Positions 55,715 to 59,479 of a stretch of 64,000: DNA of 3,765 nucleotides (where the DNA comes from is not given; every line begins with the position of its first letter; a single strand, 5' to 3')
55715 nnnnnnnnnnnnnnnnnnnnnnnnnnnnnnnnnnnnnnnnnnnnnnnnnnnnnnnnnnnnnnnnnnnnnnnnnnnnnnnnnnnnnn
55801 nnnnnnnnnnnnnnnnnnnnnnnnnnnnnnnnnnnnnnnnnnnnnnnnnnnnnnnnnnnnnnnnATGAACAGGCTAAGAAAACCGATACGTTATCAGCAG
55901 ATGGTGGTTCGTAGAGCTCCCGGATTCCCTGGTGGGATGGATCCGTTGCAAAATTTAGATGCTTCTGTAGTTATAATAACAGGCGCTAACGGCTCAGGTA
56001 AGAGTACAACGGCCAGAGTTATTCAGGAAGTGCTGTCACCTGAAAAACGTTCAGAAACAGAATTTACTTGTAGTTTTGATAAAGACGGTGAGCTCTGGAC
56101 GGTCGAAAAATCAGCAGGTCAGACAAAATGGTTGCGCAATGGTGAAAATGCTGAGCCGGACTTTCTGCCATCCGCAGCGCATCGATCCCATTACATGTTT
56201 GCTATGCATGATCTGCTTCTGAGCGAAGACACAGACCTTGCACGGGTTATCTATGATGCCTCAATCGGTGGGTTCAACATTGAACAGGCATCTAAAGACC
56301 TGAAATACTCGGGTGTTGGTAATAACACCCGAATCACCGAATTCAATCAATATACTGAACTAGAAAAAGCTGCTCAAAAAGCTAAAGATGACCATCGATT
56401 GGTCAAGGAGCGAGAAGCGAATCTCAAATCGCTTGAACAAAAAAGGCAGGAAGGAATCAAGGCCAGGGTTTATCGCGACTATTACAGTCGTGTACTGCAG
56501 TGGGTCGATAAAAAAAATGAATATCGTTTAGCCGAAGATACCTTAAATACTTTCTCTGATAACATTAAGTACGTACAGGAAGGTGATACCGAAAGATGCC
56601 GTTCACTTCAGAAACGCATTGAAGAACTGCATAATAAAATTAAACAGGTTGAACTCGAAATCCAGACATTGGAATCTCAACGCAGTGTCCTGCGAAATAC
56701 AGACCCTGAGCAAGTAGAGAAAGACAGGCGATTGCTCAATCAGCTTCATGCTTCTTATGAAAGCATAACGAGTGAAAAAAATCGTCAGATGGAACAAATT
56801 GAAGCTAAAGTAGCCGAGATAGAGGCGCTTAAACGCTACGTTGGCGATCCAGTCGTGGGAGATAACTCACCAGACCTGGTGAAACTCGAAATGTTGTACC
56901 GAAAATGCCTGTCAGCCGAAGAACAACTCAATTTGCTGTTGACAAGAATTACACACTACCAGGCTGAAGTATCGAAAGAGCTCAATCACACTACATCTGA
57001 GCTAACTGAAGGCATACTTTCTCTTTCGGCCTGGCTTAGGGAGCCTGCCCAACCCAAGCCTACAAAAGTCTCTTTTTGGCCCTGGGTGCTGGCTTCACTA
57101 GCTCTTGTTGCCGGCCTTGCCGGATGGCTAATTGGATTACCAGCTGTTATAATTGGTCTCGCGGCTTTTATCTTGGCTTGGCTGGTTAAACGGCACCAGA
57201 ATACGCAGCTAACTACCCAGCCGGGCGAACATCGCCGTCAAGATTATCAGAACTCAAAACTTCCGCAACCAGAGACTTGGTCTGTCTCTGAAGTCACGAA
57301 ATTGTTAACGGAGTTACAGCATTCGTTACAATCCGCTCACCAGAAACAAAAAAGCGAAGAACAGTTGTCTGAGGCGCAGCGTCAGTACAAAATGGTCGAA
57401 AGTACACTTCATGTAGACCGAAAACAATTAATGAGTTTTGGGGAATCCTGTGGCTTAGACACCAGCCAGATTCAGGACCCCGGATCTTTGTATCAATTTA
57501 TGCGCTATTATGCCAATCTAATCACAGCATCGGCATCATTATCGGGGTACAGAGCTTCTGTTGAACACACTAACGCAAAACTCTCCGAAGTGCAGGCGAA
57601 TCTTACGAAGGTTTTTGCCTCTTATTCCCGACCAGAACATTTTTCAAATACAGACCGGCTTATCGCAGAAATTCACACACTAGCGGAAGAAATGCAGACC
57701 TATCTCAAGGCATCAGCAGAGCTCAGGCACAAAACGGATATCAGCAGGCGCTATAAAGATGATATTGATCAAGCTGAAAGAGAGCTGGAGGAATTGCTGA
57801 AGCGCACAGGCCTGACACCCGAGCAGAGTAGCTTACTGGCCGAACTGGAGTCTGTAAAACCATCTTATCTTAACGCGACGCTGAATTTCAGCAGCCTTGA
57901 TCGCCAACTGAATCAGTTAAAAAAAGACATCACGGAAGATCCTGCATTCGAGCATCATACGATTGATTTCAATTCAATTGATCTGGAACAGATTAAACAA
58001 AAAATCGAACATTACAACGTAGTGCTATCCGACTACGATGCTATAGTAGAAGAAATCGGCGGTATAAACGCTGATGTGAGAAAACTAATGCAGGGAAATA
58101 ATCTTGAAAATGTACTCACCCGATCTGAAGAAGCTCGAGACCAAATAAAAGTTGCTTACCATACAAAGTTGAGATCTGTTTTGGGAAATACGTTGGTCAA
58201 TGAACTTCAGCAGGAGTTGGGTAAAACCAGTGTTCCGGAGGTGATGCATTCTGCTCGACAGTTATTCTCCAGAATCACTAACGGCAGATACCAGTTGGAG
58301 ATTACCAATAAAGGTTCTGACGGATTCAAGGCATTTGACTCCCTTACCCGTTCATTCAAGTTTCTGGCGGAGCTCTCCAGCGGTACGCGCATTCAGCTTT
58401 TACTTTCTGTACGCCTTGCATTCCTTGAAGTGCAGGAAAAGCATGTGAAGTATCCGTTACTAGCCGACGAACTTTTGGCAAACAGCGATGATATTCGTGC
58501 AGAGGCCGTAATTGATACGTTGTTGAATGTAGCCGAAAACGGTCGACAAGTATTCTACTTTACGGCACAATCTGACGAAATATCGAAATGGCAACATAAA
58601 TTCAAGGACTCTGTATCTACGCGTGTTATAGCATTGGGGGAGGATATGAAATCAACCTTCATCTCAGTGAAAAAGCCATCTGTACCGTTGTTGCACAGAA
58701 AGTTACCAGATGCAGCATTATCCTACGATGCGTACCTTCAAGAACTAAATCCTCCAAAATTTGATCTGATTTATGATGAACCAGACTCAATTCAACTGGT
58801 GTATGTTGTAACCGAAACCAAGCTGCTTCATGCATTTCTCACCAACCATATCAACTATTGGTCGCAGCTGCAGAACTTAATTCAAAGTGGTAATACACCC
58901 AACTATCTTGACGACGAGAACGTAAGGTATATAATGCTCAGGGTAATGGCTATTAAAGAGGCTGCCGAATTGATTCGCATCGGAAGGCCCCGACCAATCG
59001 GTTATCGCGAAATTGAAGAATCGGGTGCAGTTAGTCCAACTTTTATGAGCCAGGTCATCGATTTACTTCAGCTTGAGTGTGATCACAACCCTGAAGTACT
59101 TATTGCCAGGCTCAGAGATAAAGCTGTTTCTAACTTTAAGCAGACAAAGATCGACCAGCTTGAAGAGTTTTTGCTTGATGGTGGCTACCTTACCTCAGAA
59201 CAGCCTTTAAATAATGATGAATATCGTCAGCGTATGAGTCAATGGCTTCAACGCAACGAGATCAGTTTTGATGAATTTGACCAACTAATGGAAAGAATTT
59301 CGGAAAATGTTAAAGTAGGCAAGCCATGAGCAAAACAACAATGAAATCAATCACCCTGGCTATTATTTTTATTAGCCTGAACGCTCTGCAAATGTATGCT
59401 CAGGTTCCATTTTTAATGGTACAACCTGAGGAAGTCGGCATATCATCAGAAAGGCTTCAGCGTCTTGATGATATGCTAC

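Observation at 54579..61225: Translationally coupled string: Mre11/SbcD-like nuclease, membrane-tethered Rad50-like ATPase, secreted beta-lactamase-fold hydrolase and SAM methyltransferase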

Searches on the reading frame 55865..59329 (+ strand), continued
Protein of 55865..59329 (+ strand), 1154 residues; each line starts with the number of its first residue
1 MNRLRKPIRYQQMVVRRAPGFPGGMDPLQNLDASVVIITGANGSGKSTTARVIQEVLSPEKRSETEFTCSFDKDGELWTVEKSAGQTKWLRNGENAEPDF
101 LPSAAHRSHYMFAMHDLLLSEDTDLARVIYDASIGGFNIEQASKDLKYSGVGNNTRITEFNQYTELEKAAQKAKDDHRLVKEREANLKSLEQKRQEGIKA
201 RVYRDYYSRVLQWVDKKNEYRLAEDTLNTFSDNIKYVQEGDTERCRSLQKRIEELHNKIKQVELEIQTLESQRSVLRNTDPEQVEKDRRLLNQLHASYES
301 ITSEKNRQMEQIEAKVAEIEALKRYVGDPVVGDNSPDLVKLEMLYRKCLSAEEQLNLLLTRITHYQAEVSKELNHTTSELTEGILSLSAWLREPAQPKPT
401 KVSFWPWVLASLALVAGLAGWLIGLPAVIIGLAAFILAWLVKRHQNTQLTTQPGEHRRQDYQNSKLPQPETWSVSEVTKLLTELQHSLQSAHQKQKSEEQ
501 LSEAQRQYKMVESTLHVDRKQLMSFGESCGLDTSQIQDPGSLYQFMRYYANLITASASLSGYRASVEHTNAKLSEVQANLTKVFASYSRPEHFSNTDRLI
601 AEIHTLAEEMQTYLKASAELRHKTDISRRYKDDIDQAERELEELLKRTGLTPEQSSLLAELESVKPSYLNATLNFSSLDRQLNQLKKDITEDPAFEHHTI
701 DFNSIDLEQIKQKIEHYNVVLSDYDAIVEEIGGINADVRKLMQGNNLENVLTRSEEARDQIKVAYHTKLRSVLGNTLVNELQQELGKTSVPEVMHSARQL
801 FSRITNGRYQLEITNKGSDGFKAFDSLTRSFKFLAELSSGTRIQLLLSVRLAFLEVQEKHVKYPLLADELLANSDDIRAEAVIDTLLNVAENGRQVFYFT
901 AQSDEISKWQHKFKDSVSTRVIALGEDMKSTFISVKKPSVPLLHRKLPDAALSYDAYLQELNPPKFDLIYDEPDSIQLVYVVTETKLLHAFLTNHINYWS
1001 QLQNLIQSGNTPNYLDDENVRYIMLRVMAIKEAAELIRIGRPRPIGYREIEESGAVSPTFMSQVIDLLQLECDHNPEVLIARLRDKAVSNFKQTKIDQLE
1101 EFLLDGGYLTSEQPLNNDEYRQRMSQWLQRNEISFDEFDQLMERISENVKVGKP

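Call 91: search_protein_families(library=pfam, alignment_id=A4, max_evalue=0.00001)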
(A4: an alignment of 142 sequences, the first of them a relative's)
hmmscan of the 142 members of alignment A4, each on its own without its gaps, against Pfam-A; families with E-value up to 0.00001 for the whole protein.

A. member 1, L001:11450-12730:+ (427 aa): 1 family
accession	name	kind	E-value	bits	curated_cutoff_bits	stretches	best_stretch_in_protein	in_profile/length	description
PF00144.29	Beta-lactamase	-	1.7e-70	238.3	27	1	47-412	1-317/329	Beta-lactamase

B. families by the number of members that match (of 142 scanned): 176 families (the first 25 are shown)
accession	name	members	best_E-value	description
PF00144.29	Beta-lactamase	4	1.7e-70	Beta-lactamase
PF07364.17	DUF1485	3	2.8e-102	Metallopeptidase family M81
PF07171.17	MlrC_C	3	7e-56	MlrC C-terminus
PF03572.23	Peptidase_S41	3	1.9e-30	Peptidase family S41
PF02915.23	Rubrerythrin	3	2.7e-19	Rubrerythrin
PF14684.11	Tricorn_C1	3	2.6e-15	Tricorn protease C1 domain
PF18962.6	Por_Secre_tail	3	3.5e-13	Secretion system C-terminal sorting domain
PF01244.27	Peptidase_M19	2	3.6e-122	Membrane dipeptidase (Peptidase family M19)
PF01556.23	DnaJ_C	2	1.2e-47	DnaJ C terminal domain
PF05193.26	Peptidase_M16_C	2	6e-32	Peptidase M16 inactive domain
PF00702.32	Hydrolase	2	2.5e-31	haloacid dehalogenase-like hydrolase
PF00226.36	DnaJ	2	7.6e-29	DnaJ domain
PF00691.25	OmpA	2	8.7e-29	OmpA family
PF00675.25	Peptidase_M16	2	7.5e-23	Insulinase (Peptidase family M16)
PF00589.27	Phage_integrase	2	1.1e-17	Phage integrase family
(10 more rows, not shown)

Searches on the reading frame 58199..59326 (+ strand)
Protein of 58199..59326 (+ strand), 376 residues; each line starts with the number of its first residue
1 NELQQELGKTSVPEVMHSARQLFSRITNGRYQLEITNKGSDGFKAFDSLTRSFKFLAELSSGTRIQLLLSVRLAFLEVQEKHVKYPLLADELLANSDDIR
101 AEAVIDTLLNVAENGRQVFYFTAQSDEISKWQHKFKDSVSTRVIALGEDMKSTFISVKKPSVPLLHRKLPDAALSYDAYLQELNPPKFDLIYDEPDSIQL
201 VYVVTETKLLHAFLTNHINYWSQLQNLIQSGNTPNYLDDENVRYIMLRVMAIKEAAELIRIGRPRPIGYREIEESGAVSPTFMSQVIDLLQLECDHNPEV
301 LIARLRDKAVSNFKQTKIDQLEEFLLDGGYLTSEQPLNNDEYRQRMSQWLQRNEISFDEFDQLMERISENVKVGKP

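Call 64: search_dna_similar(query=window:58199-59326:+, collection=plasmids, mode=protein, max_evalue=0.001, max_rows=15)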
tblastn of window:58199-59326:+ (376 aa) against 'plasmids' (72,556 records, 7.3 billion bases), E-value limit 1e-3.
Records with a match: 15; places in all: 16; records where one place covers at least 80% of the query: 10.
Best place of each record, by identity: <60% 15.
By first word of the organism name: Natrinema 2; Natronosalvus 1; Haloarcula 1; Halosimplex 1; Halapricum 1; Haladaptatus 1; Salinigranum 1; Haloferax 1; Halorussus 1; Enterococcus 1; and 4 more.
By predicted mobility (MOB-suite, as given by PLSDB): non-mobilizable 11; conjugative 4.
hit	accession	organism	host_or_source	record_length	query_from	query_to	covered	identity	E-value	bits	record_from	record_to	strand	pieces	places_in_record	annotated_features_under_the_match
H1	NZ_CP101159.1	Natronosalvus amylolyticus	cell culture,sediment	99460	1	370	98%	34.6%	2e-50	188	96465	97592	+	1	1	SMC family ATPase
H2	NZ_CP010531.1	Haloarcula sp. CBA1115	monoisolate,Solar salt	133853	3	368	97%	34.0%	1e-48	183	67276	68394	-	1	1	SMC family ATPase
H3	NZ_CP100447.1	Natrinema caseinilyticum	marine sediment,sediment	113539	1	367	98%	33.8%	5e-49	184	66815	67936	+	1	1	SMC family ATPase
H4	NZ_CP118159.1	Halosimplex aquaticum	cell culture,solar salterns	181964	1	367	98%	33.0%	2e-48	182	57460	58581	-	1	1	SMC family ATPase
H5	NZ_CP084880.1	Natrinema halophilum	pure culture,salt mine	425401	1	370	98%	32.5%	1e-46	177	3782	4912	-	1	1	hypothetical protein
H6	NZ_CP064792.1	Halapricum desulfuricans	Elton hypersaline lake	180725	1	369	98%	32.5%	3e-48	182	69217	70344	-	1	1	AAA family ATPase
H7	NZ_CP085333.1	Haladaptatus salinisoli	cell culture,saline soil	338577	1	373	99%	32.1%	2e-46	177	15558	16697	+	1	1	AAA family ATPase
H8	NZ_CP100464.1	Salinigranum marinum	cell culture,Saline soil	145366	9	337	88%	35.8%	7e-46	175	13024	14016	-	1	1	AAA family ATPase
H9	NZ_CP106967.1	Haloferax alexandrinus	-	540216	15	341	87%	33.9%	9e-38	152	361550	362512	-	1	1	hypothetical protein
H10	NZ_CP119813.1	Halorussus caseinilyticus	cell culture,coastal saline-alkali land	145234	15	341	87%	30.8%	5e-27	120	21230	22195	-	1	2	AAA family ATPase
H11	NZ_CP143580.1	Enterococcus faecalis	Homo sapiens,bacterial isolate,sonicate ...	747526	6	146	38%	29.8%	2e-6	57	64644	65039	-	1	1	AAA family ATPase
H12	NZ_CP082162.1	Bradyrhizobium sp. 195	Acmispon strigosus,cell culture,root ...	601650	15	122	29%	37.0%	5e-8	62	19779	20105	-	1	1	AAA family ATPase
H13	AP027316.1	Sphingobium sp. TomMM15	-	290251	19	122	28%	38.3%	2e-5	54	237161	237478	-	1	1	hypothetical protein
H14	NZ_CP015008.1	Aminobacter aminovorans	cell culture,soil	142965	15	122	29%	36.0%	5e-5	53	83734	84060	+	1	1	AAA family ATPase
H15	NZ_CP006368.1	Aureimonas sp. AU20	-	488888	15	122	29%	34.2%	5e-4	50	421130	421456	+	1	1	AAA family ATPase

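Call 65: search_dna_similar(query=window:58199-59326:+, collection=phages, mode=protein, max_evalue=0.001, max_rows=15)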
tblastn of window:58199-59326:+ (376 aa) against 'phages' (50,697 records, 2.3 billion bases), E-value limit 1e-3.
Records with a match: 4; places in all: 4; records where one place covers at least 80% of the query: 0.
Best place of each record, by identity: <60% 4.
By first word of the organism name: Enterococcus 2; Staphylococcus 2.
By host as written in the record: Staphylococcus aureus 2; - 1; Enterococcus faecalis 1.
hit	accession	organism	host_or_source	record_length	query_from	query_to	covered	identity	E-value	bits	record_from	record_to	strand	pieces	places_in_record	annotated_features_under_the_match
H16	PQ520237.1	Enterococcus phage IME_EF3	-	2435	6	146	38%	29.8%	5e-7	57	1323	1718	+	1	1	record has no annotation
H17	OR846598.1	Enterococcus phage Efs 1-1-1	Enterococcus faecalis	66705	6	146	38%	29.8%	6e-7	57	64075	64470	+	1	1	record has no annotation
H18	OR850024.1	Staphylococcus phage SA 1298 Kay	Staphylococcus aureus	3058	5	128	33%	26.2%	4e-5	52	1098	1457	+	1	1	record has no annotation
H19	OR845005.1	Staphylococcus phage SA 1306 Kay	Staphylococcus aureus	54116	5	128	33%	26.2%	5e-5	52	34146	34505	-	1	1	record has no annotation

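Call 66: get_annotated_region(hit=H2, flank=8000)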
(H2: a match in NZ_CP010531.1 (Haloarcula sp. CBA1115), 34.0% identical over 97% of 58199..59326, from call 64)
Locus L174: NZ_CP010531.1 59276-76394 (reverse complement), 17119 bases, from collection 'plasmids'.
description: Haloarcula sp. CBA1115 plasmid unnamed2, complete sequence
organism: Haloarcula sp. CBA1115 (NCBI taxid 1592728)
taxonomy: Archaea; Euryarchaeota; Halobacteria; Halobacteriales; Haloarculaceae; Haloarcula; Haloarcula sp. CBA1115
host: -; source: monoisolate,Solar salt; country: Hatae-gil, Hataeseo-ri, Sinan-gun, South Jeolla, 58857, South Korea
typing (MOB-suite, as given by PLSDB): non-mobilizable
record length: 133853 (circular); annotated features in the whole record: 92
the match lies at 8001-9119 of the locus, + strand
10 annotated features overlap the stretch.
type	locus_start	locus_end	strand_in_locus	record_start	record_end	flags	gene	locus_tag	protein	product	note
CDS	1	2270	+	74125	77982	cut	-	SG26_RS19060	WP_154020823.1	ATP-binding protein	-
CDS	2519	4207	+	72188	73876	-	-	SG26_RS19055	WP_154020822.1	hypothetical protein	-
CDS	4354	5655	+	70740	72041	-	-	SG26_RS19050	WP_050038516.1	DNA repair exonuclease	-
CDS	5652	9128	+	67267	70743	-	-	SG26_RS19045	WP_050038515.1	SMC family ATPase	-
CDS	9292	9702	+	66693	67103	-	-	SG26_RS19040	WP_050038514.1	hypothetical protein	-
CDS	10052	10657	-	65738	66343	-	-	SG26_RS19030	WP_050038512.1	hypothetical protein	-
CDS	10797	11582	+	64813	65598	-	-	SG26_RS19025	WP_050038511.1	hypothetical protein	-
CDS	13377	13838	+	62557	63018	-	-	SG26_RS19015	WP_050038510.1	hypothetical protein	-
CDS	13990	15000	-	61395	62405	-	-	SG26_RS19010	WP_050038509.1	GNAT family N-acetyltransferase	-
CDS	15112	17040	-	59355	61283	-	-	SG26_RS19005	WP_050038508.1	hypothetical protein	-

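Call 93: get_annotated_region(hit=H1, flank=7000)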
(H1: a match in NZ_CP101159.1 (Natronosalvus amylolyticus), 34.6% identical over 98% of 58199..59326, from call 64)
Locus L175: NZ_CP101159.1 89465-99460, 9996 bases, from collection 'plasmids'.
description: Natronosalvus amylolyticus strain WLHSJ1 plasmid unnamed3, complete sequence
organism: Natronosalvus amylolyticus (NCBI taxid 2961994)
taxonomy: Archaea; Euryarchaeota; Halobacteria; Halobacteriales; Natrialbaceae; Natronosalvus; Natronosalvus amylolyticus
host: -; source: cell culture,sediment; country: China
typing (MOB-suite, as given by PLSDB): non-mobilizable
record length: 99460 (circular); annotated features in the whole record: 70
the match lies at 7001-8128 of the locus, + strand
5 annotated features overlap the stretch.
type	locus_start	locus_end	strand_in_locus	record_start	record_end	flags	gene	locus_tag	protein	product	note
CDS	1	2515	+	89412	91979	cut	-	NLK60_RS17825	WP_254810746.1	DEAD/DEAH box helicase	-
CDS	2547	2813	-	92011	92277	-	-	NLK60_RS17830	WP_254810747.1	hypothetical protein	-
CDS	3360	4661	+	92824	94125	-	-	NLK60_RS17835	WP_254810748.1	DNA repair exonuclease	-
CDS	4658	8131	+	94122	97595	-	-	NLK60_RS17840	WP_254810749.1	SMC family ATPase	-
CDS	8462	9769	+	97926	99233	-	-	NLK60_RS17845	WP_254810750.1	hypothetical protein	-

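Call 94: get_annotated_region(hit=H4, flank=7000)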
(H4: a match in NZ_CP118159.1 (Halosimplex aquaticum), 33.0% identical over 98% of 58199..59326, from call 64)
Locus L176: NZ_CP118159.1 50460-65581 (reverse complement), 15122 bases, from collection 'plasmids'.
description: Halosimplex aquaticum strain XZYJT29 plasmid unnamed1, complete sequence
organism: Halosimplex aquaticum (NCBI taxid 3026162)
taxonomy: Archaea; Euryarchaeota; Halobacteria; Halobacteriales; Haloarculaceae; Halosimplex; Halosimplex aquaticum
host: -; source: cell culture,solar salterns; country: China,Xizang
typing (MOB-suite, as given by PLSDB): non-mobilizable
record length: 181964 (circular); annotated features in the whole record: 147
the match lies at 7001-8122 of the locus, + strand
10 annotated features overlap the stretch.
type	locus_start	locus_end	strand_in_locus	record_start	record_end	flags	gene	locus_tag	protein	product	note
CDS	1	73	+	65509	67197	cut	-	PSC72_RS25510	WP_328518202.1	hypothetical protein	-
CDS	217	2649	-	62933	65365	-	-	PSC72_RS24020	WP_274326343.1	DUF3883 domain-containing protein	-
CDS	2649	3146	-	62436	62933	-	-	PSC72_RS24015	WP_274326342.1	hypothetical protein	-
CDS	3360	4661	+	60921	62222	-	-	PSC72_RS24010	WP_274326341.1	DNA repair exonuclease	-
CDS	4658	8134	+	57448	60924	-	-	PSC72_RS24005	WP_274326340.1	SMC family ATPase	-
CDS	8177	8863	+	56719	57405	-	-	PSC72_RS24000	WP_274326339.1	hypothetical protein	-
CDS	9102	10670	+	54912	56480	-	-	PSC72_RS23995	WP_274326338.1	hypothetical protein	-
CDS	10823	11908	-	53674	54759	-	-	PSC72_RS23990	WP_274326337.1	hypothetical protein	-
CDS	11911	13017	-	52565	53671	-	-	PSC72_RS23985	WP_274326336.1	hypothetical protein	-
CDS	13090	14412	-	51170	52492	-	-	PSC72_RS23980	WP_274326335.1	hypothetical protein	-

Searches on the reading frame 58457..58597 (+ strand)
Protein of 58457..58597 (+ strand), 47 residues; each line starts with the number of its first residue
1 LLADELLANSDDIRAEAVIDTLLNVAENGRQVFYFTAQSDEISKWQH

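Call 54: find_related_loci(query=A3, collection=genome_contigs, flank=10000)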
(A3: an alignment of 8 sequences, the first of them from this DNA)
Query A3 (47 aa) in genome_contigs; peptide patterns used: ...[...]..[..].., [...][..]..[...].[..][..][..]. (x = any residue, [..] = any of these).
599 stretches matched a pattern (row limit reached: there are more); 452 encode a relative of the query (tblastn E <= 1e-3); the best 80 are kept; 80 distinct loci.
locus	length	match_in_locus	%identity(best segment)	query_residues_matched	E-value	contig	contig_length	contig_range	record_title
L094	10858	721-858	78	1-46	2e-20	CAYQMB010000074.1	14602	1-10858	MAG TPA_asm: uncultured Bacteroidales bacterium isolate binchicken_co13_395 genome assembly, contig: NODE_6151_length_14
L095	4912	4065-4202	70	1-46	2e-20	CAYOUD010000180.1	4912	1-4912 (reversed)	MAG TPA_asm: uncultured Bacteroidales bacterium isolate binchicken_co181_626 genome assembly, contig: NODE_39532_length_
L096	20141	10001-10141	68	1-47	3e-20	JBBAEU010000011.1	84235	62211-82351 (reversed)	MAG: Brumimicrobium sp. isolate SO_2017_LW2_21 scaffold_637_c1_LW138R_2017, whole genome shotgun sequence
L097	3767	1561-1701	68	1-47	3e-20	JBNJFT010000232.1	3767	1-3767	MAG: Bacteroidota bacterium isolate Y22_60dBSe2.bin.25 NODE_43749_length_3767_cov_23.620229, whole genome shotgun sequen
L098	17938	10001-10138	70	1-46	3e-20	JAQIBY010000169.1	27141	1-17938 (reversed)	MAG: Bacteroidales bacterium isolate GH38 k119_524392, whole genome shotgun sequence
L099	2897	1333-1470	74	1-46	3e-20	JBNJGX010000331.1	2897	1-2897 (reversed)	MAG: Bacteroidota bacterium isolate Y22_30dBSd2.bin.74 NODE_30030_length_2897_cov_7.901716, whole genome shotgun sequenc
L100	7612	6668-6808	66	1-47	5e-20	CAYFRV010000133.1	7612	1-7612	MAG TPA_asm: uncultured Bacteroidales bacterium isolate ERP107533_co1_77 genome assembly, contig: NODE_11466_length_7612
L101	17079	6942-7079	70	1-46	6e-20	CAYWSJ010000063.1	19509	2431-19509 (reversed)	MAG TPA_asm: uncultured Bacteroidales bacterium isolate binchicken_co13_419 genome assembly, contig: NODE_3907_length_19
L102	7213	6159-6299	66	1-47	6e-20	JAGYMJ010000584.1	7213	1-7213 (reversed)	MAG: Planctomycetota bacterium isolate M55B116 k51_601723_flag_1_multi_17.9763_len_7213, whole genome shotgun sequence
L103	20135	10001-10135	73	1-45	5e-20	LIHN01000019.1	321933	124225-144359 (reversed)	MAG: Bacteroidetes bacterium HLUCCA01 ITZX_scaf_14, whole genome shotgun sequence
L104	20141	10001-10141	70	1-47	6e-20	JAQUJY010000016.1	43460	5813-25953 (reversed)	MAG: Bacteroidales bacterium isolate STCSWMC_95 NODE_1708_length_43460_cov_7.747075_ST_CSWMC, whole genome shotgun seque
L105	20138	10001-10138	72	1-46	8e-20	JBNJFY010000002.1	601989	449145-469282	MAG: Bacteroidota bacterium isolate Y22_60dBSe2.bin.195 NODE_2_length_601989_cov_63.112851, whole genome shotgun sequenc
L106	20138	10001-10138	70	1-46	7e-20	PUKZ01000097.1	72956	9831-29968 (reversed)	MAG: Bacteroidales bacterium isolate B1Sed10_61 B1-Sed10-C142, whole genome shotgun sequence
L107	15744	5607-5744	72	1-46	9e-20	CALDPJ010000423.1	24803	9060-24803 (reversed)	MAG TPA_asm: uncultured Flavobacteriales bacterium isolate SRR6425777_bin.15_CONCOCT_v1.1_MAG genome assembly, contig: E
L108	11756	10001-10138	72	1-46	1e-19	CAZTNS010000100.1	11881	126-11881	MAG TPA_asm: uncultured Bacteroidales bacterium isolate SRP252850_co1_214 genome assembly, contig: NODE_10304_length_118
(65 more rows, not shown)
